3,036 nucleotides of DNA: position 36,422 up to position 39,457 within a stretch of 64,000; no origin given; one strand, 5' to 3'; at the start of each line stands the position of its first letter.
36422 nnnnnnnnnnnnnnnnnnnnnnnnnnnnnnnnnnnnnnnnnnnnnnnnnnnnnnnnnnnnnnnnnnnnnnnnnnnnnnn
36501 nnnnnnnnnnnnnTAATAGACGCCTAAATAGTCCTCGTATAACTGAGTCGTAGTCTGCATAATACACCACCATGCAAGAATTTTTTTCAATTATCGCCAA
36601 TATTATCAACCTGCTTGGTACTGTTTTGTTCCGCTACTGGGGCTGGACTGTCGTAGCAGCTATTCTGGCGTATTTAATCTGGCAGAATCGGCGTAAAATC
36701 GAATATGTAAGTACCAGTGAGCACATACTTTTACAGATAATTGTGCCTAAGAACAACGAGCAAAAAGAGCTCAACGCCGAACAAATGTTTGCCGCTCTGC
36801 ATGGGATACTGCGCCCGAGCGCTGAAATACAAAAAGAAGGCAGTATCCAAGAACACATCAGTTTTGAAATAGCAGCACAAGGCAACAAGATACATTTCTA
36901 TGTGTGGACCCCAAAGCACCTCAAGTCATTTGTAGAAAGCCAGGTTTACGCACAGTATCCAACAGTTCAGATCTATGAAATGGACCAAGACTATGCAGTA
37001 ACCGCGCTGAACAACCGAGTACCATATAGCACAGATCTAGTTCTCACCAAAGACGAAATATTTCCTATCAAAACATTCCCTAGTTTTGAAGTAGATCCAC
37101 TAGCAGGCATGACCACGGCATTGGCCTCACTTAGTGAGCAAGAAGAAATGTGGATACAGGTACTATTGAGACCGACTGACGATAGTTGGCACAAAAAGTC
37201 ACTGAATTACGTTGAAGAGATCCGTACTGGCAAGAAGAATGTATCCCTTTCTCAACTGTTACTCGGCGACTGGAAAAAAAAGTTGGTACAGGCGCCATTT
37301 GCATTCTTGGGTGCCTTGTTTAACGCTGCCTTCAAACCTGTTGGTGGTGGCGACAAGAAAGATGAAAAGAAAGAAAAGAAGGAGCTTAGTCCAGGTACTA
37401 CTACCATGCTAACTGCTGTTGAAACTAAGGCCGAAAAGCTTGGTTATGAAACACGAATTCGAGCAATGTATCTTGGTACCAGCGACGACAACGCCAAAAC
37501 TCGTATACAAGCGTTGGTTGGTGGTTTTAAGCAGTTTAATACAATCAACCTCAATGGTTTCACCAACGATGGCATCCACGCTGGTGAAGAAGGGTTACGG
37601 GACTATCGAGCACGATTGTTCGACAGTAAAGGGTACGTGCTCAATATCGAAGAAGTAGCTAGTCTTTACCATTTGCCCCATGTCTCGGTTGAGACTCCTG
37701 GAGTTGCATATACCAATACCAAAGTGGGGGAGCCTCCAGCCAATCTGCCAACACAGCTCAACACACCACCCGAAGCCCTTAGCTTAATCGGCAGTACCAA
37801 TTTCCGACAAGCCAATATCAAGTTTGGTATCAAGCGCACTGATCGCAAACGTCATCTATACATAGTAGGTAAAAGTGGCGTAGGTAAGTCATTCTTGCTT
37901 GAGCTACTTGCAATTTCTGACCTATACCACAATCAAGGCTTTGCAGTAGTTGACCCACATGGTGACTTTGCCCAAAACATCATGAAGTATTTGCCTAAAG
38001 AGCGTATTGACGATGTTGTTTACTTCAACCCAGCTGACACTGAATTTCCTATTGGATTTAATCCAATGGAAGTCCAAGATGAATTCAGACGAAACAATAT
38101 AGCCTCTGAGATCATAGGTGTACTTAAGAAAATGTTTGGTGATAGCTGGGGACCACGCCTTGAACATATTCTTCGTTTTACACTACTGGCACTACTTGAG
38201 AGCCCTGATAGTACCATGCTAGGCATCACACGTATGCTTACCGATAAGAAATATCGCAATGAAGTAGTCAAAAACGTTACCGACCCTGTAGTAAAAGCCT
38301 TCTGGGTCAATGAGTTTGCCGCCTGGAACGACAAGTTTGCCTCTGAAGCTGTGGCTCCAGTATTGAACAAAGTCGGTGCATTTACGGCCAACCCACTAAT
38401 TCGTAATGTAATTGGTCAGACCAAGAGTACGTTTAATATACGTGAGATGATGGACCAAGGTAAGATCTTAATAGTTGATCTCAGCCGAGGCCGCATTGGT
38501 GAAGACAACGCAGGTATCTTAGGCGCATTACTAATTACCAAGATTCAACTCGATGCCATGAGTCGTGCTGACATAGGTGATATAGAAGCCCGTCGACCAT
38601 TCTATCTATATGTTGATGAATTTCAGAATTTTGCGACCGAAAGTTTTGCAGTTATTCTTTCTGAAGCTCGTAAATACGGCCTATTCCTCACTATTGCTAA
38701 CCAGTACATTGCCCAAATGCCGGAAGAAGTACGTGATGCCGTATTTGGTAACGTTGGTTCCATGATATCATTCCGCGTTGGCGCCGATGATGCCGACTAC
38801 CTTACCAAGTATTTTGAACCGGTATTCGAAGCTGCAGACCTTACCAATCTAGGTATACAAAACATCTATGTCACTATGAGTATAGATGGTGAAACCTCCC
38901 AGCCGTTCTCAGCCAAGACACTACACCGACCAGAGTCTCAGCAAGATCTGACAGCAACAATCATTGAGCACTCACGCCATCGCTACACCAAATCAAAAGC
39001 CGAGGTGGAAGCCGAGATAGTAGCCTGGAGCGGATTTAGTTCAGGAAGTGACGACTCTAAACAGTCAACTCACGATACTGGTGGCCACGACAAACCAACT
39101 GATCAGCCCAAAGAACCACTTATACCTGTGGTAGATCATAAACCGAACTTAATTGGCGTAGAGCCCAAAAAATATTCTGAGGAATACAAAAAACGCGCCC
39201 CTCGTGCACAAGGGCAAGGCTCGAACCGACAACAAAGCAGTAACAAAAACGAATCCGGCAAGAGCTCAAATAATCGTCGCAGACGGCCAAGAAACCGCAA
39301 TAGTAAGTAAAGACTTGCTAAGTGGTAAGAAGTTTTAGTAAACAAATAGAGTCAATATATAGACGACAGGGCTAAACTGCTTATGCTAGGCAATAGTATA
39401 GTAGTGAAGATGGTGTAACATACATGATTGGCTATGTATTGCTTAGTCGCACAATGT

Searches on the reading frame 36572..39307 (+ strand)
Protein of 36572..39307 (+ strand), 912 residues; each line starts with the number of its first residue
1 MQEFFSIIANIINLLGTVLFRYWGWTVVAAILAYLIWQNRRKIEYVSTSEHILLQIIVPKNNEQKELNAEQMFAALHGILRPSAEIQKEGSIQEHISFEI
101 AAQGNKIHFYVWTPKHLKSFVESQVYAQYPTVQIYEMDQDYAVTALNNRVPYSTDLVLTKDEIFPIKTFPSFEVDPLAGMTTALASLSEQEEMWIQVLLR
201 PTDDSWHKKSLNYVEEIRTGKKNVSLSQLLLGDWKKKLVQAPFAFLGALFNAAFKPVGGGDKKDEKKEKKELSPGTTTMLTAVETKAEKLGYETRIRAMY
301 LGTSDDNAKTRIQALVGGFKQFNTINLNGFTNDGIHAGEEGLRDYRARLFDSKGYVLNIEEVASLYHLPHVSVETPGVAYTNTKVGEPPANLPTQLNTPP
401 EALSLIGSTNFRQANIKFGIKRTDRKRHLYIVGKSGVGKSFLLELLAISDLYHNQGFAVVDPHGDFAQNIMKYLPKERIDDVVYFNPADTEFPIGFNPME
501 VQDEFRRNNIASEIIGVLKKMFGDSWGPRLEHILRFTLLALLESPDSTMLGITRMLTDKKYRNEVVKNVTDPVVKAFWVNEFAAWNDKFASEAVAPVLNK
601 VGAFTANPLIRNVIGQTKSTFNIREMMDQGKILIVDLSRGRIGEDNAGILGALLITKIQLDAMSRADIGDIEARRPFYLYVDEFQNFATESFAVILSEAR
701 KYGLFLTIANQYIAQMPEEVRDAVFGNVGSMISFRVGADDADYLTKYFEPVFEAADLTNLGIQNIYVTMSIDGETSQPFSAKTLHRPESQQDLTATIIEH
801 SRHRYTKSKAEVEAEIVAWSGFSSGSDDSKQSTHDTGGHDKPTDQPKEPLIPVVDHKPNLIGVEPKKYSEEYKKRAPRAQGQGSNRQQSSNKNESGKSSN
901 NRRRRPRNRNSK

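Call 53: search_protein_families(library=pfam, proteins=[window:36572-39307:+], max_evalue=0.01)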
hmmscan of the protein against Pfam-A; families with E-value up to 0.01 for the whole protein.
window:36572-39307:+ (912 aa): 7 families
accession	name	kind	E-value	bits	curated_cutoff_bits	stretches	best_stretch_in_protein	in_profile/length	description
PF10412.15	TrwB_AAD_bind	-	2.2e-07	30.6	20.5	1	423-718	12-288/387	Type IV secretion-system coupling protein DNA-binding domain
PF01935.23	DUF87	-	2.4e-07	31.5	23.2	1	426-641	23-205/220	Helicase HerA, central domain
PF12696.13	TraG-D_C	-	0.00011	22.5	22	1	676-741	1-72/126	TraM recognition site of TraD and TraG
PF13191.12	AAA_16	-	0.00057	20.9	32.6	0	422-448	20-46/167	AAA ATPase domain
PF13401.12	AAA_22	-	0.0028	18.4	27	0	425-456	4-35/130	AAA domain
PF19044.6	P-loop_TraG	-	0.0091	15.1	25.8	0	426-504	29-99/413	TraG P-loop domain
PF12846.13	AAA_10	-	0.0097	15.4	27.5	0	425-571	20-162/362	AAA-like domain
